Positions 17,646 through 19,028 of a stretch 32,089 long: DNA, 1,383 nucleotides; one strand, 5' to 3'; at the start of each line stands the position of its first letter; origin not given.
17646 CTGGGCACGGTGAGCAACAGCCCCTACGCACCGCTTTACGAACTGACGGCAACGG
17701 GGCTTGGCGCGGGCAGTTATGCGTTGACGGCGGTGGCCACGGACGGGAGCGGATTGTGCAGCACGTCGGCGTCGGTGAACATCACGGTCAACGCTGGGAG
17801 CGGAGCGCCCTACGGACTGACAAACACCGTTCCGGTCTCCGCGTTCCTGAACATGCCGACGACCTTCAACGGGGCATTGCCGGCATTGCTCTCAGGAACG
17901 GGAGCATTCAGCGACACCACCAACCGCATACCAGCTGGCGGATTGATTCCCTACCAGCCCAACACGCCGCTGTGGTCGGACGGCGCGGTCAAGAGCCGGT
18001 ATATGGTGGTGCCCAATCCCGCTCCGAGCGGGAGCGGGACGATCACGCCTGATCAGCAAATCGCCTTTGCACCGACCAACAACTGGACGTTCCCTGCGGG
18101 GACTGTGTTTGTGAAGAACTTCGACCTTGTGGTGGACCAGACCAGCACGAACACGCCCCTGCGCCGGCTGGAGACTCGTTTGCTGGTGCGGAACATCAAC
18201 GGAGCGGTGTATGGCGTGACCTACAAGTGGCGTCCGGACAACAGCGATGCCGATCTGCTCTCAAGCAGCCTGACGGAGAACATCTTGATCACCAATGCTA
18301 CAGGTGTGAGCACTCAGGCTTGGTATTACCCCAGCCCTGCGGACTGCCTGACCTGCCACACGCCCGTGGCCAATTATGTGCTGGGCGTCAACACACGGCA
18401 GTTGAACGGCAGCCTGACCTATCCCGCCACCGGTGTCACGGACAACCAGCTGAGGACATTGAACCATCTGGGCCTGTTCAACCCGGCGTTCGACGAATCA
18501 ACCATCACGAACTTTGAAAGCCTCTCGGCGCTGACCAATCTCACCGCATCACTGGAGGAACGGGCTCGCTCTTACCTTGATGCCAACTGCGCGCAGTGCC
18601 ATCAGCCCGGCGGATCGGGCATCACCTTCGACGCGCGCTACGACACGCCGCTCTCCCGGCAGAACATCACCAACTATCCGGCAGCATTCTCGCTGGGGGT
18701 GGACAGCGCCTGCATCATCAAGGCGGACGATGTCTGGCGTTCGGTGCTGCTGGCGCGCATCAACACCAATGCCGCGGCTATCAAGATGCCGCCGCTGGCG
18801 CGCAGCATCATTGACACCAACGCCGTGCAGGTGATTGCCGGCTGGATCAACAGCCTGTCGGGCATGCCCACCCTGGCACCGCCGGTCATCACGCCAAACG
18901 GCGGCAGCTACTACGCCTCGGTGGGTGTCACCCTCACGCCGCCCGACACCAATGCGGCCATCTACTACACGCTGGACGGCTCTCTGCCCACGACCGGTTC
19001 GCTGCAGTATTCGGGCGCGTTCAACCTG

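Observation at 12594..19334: Giant chimeric surface protein embedded in the middle of a glycan-assembly locus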

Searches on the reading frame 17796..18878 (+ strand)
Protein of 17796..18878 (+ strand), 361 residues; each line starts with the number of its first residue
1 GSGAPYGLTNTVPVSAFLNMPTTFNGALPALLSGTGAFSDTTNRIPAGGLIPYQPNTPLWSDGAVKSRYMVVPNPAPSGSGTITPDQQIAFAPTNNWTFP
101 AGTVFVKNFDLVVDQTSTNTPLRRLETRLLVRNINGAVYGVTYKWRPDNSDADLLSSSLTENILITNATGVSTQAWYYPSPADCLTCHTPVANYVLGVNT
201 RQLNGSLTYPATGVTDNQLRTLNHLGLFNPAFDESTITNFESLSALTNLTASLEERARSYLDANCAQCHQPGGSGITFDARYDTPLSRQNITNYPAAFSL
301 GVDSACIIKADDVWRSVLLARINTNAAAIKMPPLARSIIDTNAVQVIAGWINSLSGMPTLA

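Call 27: find_homologous_proteins(query=window:17796-18878:+, max_evalue=0.00001)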
Query window:17796-18878:+ (361 aa): 3991 proteins with E <= 0.00001 among 8000 candidates; the best 120 are listed.
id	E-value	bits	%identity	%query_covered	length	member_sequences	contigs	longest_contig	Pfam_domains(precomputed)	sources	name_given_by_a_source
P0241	7.5e-191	652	81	100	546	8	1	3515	PF13287.13,PF13290.14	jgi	jgi:hypothetical protein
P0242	2.1e-183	627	77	100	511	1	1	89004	PF17957.8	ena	-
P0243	6.6e-181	619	78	100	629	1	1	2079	PF17957.8,PF13287.13,PF13290.14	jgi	jgi:hypothetical protein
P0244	2.9e-179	614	76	100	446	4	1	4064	-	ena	-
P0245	3.7e-179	614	76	100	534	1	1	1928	PF13287.13,PF13290.14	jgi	-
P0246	2.0e-178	611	75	100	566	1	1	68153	PF13287.13,PF13290.14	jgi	jgi:uncharacterized repeat protein (TIGR03806 family)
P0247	2.2e-176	604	76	100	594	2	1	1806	PF17957.8,PF13287.13,PF13290.14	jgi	-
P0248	1.6e-174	598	74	100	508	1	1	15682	PF13287.13,PF13290.14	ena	-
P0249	1.9e-172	591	77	95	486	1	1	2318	PF13287.13,PF13290.14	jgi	-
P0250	1.5e-171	588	74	100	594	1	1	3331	PF17957.8,PF13287.13,PF13290.14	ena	-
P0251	2.0e-171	588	74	100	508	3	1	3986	PF13287.13,PF13290.14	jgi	jgi:uncharacterized repeat protein (TIGR03806 family)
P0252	1.6e-169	582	81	88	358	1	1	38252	-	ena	-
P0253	4.1e-169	581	72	100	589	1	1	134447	PF13287.13,PF13290.14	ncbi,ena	-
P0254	3.7e-167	574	87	81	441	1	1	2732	PF13287.13,PF13290.14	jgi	jgi:hypothetical protein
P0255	3.9e-165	567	75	94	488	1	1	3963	PF13287.13,PF13290.14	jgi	jgi:uncharacterized repeat protein (TIGR03806 family)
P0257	4.7e-161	554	74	95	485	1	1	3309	PF13287.13,PF13290.14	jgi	jgi:uncharacterized repeat protein (TIGR03806 family)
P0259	4.0e-160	551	70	100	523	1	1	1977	PF13287.13,PF13290.14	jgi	jgi:uncharacterized repeat protein (TIGR03806 family)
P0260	8.2e-159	547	69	99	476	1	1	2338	PF17957.8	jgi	jgi:uncharacterized repeat protein (TIGR03806 family)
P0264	8.2e-156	537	71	95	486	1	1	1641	PF13287.13,PF13290.14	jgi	jgi:uncharacterized repeat protein (TIGR03806 family)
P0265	2.1e-154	532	68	98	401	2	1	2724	PF13442.12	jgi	jgi:uncharacterized repeat protein (TIGR03806 family)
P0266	1.0e-153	530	65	100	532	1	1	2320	PF13287.13,PF13290.14,PF13442.12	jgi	jgi:uncharacterized repeat protein (TIGR03806 family)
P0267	2.2e-153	529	69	100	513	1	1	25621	PF13287.13,PF13290.14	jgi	jgi:uncharacterized repeat protein (TIGR03806 family)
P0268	4.0e-153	528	70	95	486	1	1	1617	PF13287.13,PF13290.14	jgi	jgi:uncharacterized repeat protein (TIGR03806 family)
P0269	1.2e-152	526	69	98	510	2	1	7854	PF13287.13,PF13290.14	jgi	jgi:uncharacterized repeat protein (TIGR03806 family)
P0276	4.2e-151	521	68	100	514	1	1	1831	PF13287.13,PF13290.14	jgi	jgi:uncharacterized repeat protein (TIGR03806 family)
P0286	6.3e-146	504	64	100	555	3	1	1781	PF13287.13,PF13290.14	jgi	jgi:uncharacterized repeat protein (TIGR03806 family)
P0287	6.3e-146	504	66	96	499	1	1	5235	PF13287.13,PF13290.14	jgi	jgi:uncharacterized repeat protein (TIGR03806 family)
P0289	5.5e-145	501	64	100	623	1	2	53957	PF17957.8,PF13287.13,PF13290.14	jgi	jgi:uncharacterized repeat protein (TIGR03806 family)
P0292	1.6e-144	500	64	99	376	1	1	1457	-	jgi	jgi:uncharacterized repeat protein (TIGR03806 family)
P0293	2.0e-144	499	67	95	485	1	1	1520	PF13287.13,PF13290.14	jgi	jgi:uncharacterized repeat protein (TIGR03806 family)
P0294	7.2e-144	497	72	88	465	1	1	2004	PF13287.13,PF13290.14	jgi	jgi:uncharacterized repeat protein (TIGR03806 family)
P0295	1.5e-143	496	66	99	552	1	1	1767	PF13287.13,PF13290.14,PF13442.12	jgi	jgi:uncharacterized repeat protein (TIGR03806 family)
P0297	2.4e-143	496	66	100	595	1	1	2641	PF17957.8,PF13287.13,PF13290.14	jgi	jgi:uncharacterized repeat protein (TIGR03806 family)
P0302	5.7e-141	488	63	100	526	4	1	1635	PF13287.13,PF13290.14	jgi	jgi:uncharacterized repeat protein (TIGR03806 family)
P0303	9.8e-141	487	62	100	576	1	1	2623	PF17957.8,PF13287.13,PF13290.14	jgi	jgi:uncharacterized repeat protein (TIGR03806 family)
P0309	1.2e-139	484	65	95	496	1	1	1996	PF13287.13,PF13290.14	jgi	jgi:uncharacterized repeat protein (TIGR03806 family)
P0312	4.5e-139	482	65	96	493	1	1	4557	PF13287.13,PF13290.14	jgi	jgi:uncharacterized repeat protein (TIGR03806 family)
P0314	2.1e-138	479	64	100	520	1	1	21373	PF13287.13,PF13290.14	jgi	jgi:uncharacterized repeat protein (TIGR03806 family)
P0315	2.2e-138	479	62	100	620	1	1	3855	PF17957.8,PF13287.13,PF13290.14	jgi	jgi:uncharacterized repeat protein (TIGR03806 family)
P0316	4.9e-138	478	64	100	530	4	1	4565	PF13287.13,PF13290.14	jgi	jgi:uncharacterized repeat protein (TIGR03806 family)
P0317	4.9e-138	478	61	100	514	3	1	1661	PF13287.13,PF13290.14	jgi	jgi:uncharacterized repeat protein (TIGR03806 family)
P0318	5.5e-138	478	69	86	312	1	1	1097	-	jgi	jgi:uncharacterized repeat protein (TIGR03806 family)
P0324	3.6e-137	475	65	95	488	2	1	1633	PF13287.13,PF13290.14,PF13442.12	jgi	jgi:uncharacterized repeat protein (TIGR03806 family)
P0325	5.8e-137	475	61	100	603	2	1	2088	PF17957.8,PF13287.13,PF13290.14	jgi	jgi:uncharacterized repeat protein (TIGR03806 family)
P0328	2.9e-136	472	62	100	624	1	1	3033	PF17957.8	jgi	jgi:uncharacterized repeat protein (TIGR03806 family)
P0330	5.3e-136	472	65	94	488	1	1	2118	PF13287.13,PF13290.14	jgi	jgi:uncharacterized repeat protein (TIGR03806 family)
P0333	4.6e-135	469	62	93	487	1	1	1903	PF13287.13,PF13290.14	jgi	jgi:uncharacterized repeat protein (TIGR03806 family)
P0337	5.5e-134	465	63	100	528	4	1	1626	PF13287.13,PF13290.14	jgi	jgi:uncharacterized repeat protein (TIGR03806 family)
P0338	1.1e-133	464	68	86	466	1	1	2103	PF13287.13,PF13290.14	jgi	jgi:uncharacterized repeat protein (TIGR03806 family)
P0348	2.2e-130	453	62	100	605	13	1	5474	PF17957.8,PF13287.13,PF13290.14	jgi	jgi:uncharacterized repeat protein (TIGR03806 family)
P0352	9.7e-130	451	60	97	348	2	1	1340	-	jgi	jgi:uncharacterized repeat protein (TIGR03806 family)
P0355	3.8e-129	449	66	86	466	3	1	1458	PF13287.13,PF13290.14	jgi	jgi:uncharacterized repeat protein (TIGR03806 family)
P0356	5.9e-129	448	62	100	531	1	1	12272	PF13287.13,PF13290.14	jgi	jgi:uncharacterized repeat protein (TIGR03806 family)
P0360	2.2e-128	447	64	95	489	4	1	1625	PF13287.13,PF13290.14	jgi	jgi:uncharacterized repeat protein (TIGR03806 family)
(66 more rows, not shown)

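Call 29: search_protein_families(library=pfam, proteins=[window:17796-18878:+], max_evalue=10)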
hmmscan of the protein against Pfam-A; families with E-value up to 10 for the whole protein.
window:17796-18878:+ (361 aa): 7 families
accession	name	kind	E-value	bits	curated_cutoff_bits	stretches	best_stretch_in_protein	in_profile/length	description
PF13442.11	Cytochrome_CBB3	-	7.2e-05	23.5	27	1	259-292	8-33/68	Cytochrome C oxidase, cbb3-type, subunit III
PF00034.26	Cytochrom_C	-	0.00086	21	21.3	1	258-279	6-26/90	Cytochrome c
PF09699.15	Paired_CXXCH_1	-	0.0062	16.6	20.6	2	264-274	8-18/41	Doubled CXXCH motif (Paired_CXXCH_1)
PF07635.16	PSCyt1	-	0.0065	17.5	22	1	301-333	25-57/59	Planctomycete cytochrome C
PF22113.1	Mtrc-MtrF_II-IV_dom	-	0.012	15.6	30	1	255-273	149-167/176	Outer membrane cytochrome MtrC/MtrF-like, domains II/IV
PF16694.10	Cytochrome_P460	-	0.014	16.2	27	0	181-192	107-118/125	Cytochrome P460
PF14522.11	Cytochrome_C7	-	0.17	12.2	24.8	0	263-270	14-21/67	Cytochrome c7 and related cytochrome c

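Call 33: search_solved_structures(query=A2, max_evalue=10, show_alignments=0)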
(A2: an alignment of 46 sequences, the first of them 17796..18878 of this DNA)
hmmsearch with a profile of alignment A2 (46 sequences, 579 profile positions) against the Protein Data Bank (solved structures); distinct sequences matched with E-value up to 10: 10.
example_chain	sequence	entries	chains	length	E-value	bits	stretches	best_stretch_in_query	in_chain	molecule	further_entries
9x9r_A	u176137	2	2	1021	2.2e-11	46.3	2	3-71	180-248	Chitodextrinase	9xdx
3pdd_A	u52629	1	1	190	1.3e-10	43.8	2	10-70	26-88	Glycoside hydrolase, family 9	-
9kvu_A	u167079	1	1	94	7.2e-10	41.3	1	4-71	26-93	bacterial immunoglobulin domain B1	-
3pdg_A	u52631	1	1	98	2e-05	26.6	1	10-70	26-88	Fibronectin(III)-like module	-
6q63_A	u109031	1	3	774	0.00096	21.1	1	445-526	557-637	Beta-hexosaminidase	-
8ayr_A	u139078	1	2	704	0.0015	20.4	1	430-501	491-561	Coagulation factor 5/8 type domain protein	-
3pe9_A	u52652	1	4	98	0.0016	20.3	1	4-73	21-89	Fibronectin(III)-like module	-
2yn3_A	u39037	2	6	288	0.0054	18.6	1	15-72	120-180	PUTATIVE INNER MEMBRANE PROTEIN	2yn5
11xu_G1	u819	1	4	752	0.98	11.1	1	441-518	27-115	Double zinc ribbon and ankyrin repeat-containing protein 1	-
2k48_A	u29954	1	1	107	1.1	10.9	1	356-413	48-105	Nucleoprotein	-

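Call 46: predict_structure(alignment_id=A2)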
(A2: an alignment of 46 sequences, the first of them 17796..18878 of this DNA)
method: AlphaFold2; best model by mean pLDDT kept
length: 361 residues; sequences in the alignment: 46
mean_pLDDT: 83.9   pTM: 0.84
mean pLDDT of the five models: 83.9, 82.6, 81.3, 73.8, 70.8
residues with pLDDT >= 90: 162; 70-90: 150; 50-70: 38; < 50: 11
segments of 3 or more residues with pLDDT < 50: 1-3, 76-80
pLDDT, mean of each block of 10 residues (from residue 1): 60 85 92 96 91 84 85 62 81 86 92 93 94 87 94 93 93 89 66 63 90 89 90 93 91 91 79 65 77 82 87 90 82 65 92 76 46
secondary structure, 60 per line:
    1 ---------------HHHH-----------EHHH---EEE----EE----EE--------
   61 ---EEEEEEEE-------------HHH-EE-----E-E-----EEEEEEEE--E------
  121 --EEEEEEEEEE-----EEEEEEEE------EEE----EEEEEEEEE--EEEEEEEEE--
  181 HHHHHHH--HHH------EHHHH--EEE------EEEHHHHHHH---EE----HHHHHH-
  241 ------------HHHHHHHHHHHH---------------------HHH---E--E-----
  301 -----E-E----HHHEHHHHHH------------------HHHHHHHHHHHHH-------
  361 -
elements in order: H16-19 E38-40 E64-71 E104-111 E123-132 E138-145 E152-154 E159-167 E170-178 H181-187 H200-203 E206-208 E215-217 H218-224 H234-239 H253-264 H317-322 H341-353

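Call 48: fold_search(model_id=the predicted structure, library=pdb)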
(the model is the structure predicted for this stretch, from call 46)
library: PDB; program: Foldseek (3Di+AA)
matches with E <= 10: 520; with E <= 0.001: 0
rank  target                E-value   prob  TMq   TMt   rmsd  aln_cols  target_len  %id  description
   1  6fhy_A                1.4e-01  0.03  0.09  0.09  20.4       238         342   11  Photorhabdus asymbiotica lectin (PHL) in complex with synthetic C-fucoside (released 2019-01-30)
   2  2je2                  1.6e-01  0.41  0.16  0.33   6.9       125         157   14  Cytochrome P460 from Nitrosomonas europaea - probable nonphysiological oxidized form (released 2007-07-03)
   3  9a0j_B                2.0e-01  0.09  0.12  0.07  12.2       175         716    7  Deep learning enables the atomic structure determination of the Fanconi Anemia core complex from cryoEM (released 2020-09-15)
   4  7ead                  2.2e-01  0.38  0.18  0.41   6.4       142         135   17  Crystal structure of beta-sheet cytochrome c prime from Thermus thermophilus. (released 2022-03-09)
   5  7lbu                  2.3e-01  0.07  0.14  0.13  21.0       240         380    8  Crystal structure of the Propionibacterium acnes surface sialidase (released 2021-12-08)
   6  6rgr                  2.9e-01  0.02  0.09  0.09  18.3       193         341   10  Photorhabdus asymbiotica lectin PHL in complex with L-rhamnose (released 2020-07-01)
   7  6t96                  3.1e-01  0.02  0.08  0.09  16.7       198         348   13  Photorhabdus laumondii subsp. laumondii lectin PLL3 (released 2019-12-25)
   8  7sny                  3.5e-01  0.03  0.10  0.16  13.3       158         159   10  2.10A Resolution Structure of NanoBiT Complementation Reporter Large Subunit LgBiT (released 2022-11-16)
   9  1e5p_B                3.7e-01  0.08  0.08  0.16  13.8        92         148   10  Crystal structure of aphrodisin, a sex pheromone from female hamster (released 2001-07-26)
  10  3ew1_A                4.4e-01  0.06  0.08  0.18  15.5       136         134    7  Crystal structure of rhizavidin (released 2008-12-23)
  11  8q82_A                4.4e-01  0.03  0.10  0.11  17.0       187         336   14  Photorhabdus laumondii lectin PLL4 in complex with alpha-methyl-fucoside (released 2025-03-05)
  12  3od9_B                4.7e-01  0.06  0.10  0.23  11.3       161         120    6  Crystal structure of PliI-Ah, periplasmic lysozyme inhibitor of I-type lysozyme from Aeromonas hydrophyla (released 2010-12-22)
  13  8q83_B                5.2e-01  0.02  0.08  0.09  18.0       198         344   10  Photorhabdus laumondii lectin PLL5 in complex with alpha-methyl-fucoside (released 2025-03-05)
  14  5mxe                  5.2e-01  0.02  0.09  0.09  19.1       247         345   12  Photorhabdus asymbiotica lectin (PHL) in free form (released 2017-08-09)
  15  1yqf_E                5.6e-01  0.07  0.09  0.16  13.6       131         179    8  Hypothetical protein from leishmania major unknown function sequence homologue to human p32 protein (released 2005-02-22)
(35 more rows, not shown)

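Call 86: search_dna_similar(query=window:17796-18878:+, collection=plasmids, mode=protein, max_evalue=0.001, max_rows=15)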
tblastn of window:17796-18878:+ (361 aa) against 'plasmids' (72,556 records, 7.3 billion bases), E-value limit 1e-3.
Records with a match: 4; places in all: 4; records where one place covers at least 80% of the query: 4.
Best place of each record, by identity: <60% 4.
By first word of the organism name: Sandaracinus 2; Pseudoalteromonas 1; Novosphingobium 1.
By predicted mobility (MOB-suite, as given by PLSDB): non-mobilizable 4.
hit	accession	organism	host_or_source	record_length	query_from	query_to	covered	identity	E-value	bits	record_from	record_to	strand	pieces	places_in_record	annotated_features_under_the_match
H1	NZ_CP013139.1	Pseudoalteromonas sp. Bsw20308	seawater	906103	28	359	92%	29.2%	4e-29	125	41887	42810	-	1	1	starch-binding protein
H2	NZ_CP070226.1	Sandaracinus amylolyticus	soil sample,soil sample collection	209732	29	354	90%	28.1%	3e-19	97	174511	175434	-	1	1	hypothetical protein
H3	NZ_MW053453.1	Sandaracinus sp.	-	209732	29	354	90%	28.1%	3e-19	97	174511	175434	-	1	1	hypothetical protein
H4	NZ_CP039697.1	Novosphingobium sp. EMRT-2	cell,freshwater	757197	28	361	93%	25.3%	5e-22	104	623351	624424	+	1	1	SO2930 family diheme c-type cytochrome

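Call 87: get_annotated_region(hit=H1, flank=7000)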
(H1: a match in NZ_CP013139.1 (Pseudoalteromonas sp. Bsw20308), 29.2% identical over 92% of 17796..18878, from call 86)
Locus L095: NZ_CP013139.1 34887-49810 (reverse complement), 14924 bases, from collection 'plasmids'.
description: Pseudoalteromonas sp. Bsw20308 plasmid pPBSW1, complete sequence
organism: Pseudoalteromonas sp. Bsw20308 (NCBI taxid 283699)
taxonomy: Bacteria; Pseudomonadota; Gammaproteobacteria; Alteromonadales; Pseudoalteromonadaceae; Pseudoalteromonas; Pseudoalteromonas sp. Bsw20308
host: -; source: seawater; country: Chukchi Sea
typing (MOB-suite, as given by PLSDB): non-mobilizable
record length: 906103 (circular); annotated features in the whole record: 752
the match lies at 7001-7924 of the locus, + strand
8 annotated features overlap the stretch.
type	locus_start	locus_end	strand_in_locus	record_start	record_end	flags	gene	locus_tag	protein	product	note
CDS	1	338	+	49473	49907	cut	-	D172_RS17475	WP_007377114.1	MarR family transcriptional regulator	GO:0006355 - regulation of DNA-templated transcription [Evidence IEA]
CDS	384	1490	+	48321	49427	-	-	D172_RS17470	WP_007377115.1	L-dopachrome tautomerase-related protein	-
CDS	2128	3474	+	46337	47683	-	astB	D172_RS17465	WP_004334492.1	N-succinylarginine dihydrolase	GO:0006527 - arginine catabolic process [Evidence IEA]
CDS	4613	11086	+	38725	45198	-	-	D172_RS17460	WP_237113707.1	starch-binding protein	-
CDS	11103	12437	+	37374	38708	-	-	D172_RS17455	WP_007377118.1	DUF1552 domain-containing protein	-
CDS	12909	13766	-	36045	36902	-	-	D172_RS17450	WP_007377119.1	mechanosensitive ion channel domain-containing protein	GO:0055085 - transmembrane transport [Evidence IEA]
CDS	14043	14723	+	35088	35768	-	-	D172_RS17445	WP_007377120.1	SDR family oxidoreductase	-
CDS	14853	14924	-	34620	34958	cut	-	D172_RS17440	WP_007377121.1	hypothetical protein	-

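Call 88: get_annotated_region(hit=H4, flank=7000)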
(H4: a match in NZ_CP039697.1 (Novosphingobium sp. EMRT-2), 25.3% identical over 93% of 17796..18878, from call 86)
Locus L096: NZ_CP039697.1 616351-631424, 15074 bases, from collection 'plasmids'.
description: Novosphingobium sp. EMRT-2 plasmid pABRDHK22, complete sequence
organism: Novosphingobium sp. EMRT-2 (NCBI taxid 2571749)
taxonomy: Bacteria; Pseudomonadota; Alphaproteobacteria; Sphingomonadales; Sphingomonadaceae; Novosphingobium; Novosphingobium sp. EMRT-2
host: -; source: cell,freshwater; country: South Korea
typing (MOB-suite, as given by PLSDB): non-mobilizable
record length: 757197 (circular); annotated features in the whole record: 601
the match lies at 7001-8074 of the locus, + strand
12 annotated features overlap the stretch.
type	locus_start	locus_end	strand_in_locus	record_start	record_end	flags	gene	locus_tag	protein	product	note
CDS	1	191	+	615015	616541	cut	-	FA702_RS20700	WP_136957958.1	aldehyde dehydrogenase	-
CDS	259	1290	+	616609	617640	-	adhP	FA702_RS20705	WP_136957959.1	alcohol dehydrogenase AdhP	-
CDS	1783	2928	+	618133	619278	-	-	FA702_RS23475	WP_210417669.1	TonB-dependent receptor plug domain-containing protein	-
CDS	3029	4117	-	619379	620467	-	-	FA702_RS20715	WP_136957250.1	IS5 family transposase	-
CDS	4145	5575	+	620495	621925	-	-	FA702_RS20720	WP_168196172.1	TonB-dependent receptor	-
CDS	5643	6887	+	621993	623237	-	-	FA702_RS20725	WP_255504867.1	parallel beta-helix domain-containing protein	-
CDS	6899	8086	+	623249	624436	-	-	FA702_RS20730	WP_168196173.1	SO2930 family diheme c-type cytochrome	-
CDS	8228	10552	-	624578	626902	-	-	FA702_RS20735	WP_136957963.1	TonB-dependent receptor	GO:0015891 - siderophore transport [Evidence IEA]; GO:0055085 - transmembrane transport [Evidence IEA]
CDS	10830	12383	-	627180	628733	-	-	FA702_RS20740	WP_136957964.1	aldehyde dehydrogenase family protein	-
CDS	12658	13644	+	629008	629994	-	-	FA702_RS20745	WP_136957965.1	AraC family transcriptional regulator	-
CDS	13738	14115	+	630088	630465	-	-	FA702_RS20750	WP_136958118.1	metalloregulator ArsR/SmtB family transcription factor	GO:0006355 - regulation of DNA-templated transcription [Evidence IEA]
CDS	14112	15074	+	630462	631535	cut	arsB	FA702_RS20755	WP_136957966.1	ACR3 family arsenite efflux transporter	-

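Call 89: get_annotated_region(hit=H2, flank=7000)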
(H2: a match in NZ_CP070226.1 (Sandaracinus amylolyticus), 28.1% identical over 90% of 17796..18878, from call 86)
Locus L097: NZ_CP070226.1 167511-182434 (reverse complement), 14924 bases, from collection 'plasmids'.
description: Sandaracinus amylolyticus strain MSr10575 plasmid pSa001, complete sequence
organism: Sandaracinus amylolyticus (NCBI taxid 927083)
taxonomy: Bacteria; Myxococcota; ; Polyangiales; Sandaracinaceae; Sandaracinus; Sandaracinus amylolyticus
host: -; source: soil sample,soil sample collection; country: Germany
typing (MOB-suite, as given by PLSDB): non-mobilizable
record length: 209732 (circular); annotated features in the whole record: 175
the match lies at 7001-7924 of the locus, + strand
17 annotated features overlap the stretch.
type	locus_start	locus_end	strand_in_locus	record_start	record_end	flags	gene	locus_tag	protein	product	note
CDS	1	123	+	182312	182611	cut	-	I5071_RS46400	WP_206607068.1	type II toxin-antitoxin system RelE/ParE family toxin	-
CDS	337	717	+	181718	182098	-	-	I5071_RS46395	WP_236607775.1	hypothetical protein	-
CDS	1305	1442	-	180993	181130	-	-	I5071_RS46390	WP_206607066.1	hypothetical protein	-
CDS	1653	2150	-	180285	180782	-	-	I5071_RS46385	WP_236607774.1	SRPBCC domain-containing protein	-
CDS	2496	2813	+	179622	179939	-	-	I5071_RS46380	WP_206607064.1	hypothetical protein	-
CDS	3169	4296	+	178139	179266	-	-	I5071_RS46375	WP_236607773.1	hypothetical protein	-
CDS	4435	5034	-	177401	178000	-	-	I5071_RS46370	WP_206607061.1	response regulator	GO:0000160 - phosphorelay signal transduction system [Evidence IEA]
CDS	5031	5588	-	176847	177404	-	-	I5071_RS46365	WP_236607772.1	sigma-70 family RNA polymerase sigma factor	GO:0006352 - DNA-templated transcription initiation [Evidence IEA]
CDS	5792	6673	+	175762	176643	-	-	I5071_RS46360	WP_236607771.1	helix-turn-helix domain-containing protein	-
CDS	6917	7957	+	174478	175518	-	-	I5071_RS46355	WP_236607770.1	hypothetical protein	-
CDS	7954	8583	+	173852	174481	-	-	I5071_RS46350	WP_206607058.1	diheme cytochrome c-553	-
CDS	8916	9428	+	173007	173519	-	-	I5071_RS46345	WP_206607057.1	hypothetical protein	-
CDS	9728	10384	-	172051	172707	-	-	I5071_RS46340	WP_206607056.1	DJ-1/PfpI family protein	-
CDS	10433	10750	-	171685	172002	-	-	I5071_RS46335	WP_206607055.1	WGR domain-containing protein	-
CDS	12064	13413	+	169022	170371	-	-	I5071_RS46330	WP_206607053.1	winged helix-turn-helix domain-containing protein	-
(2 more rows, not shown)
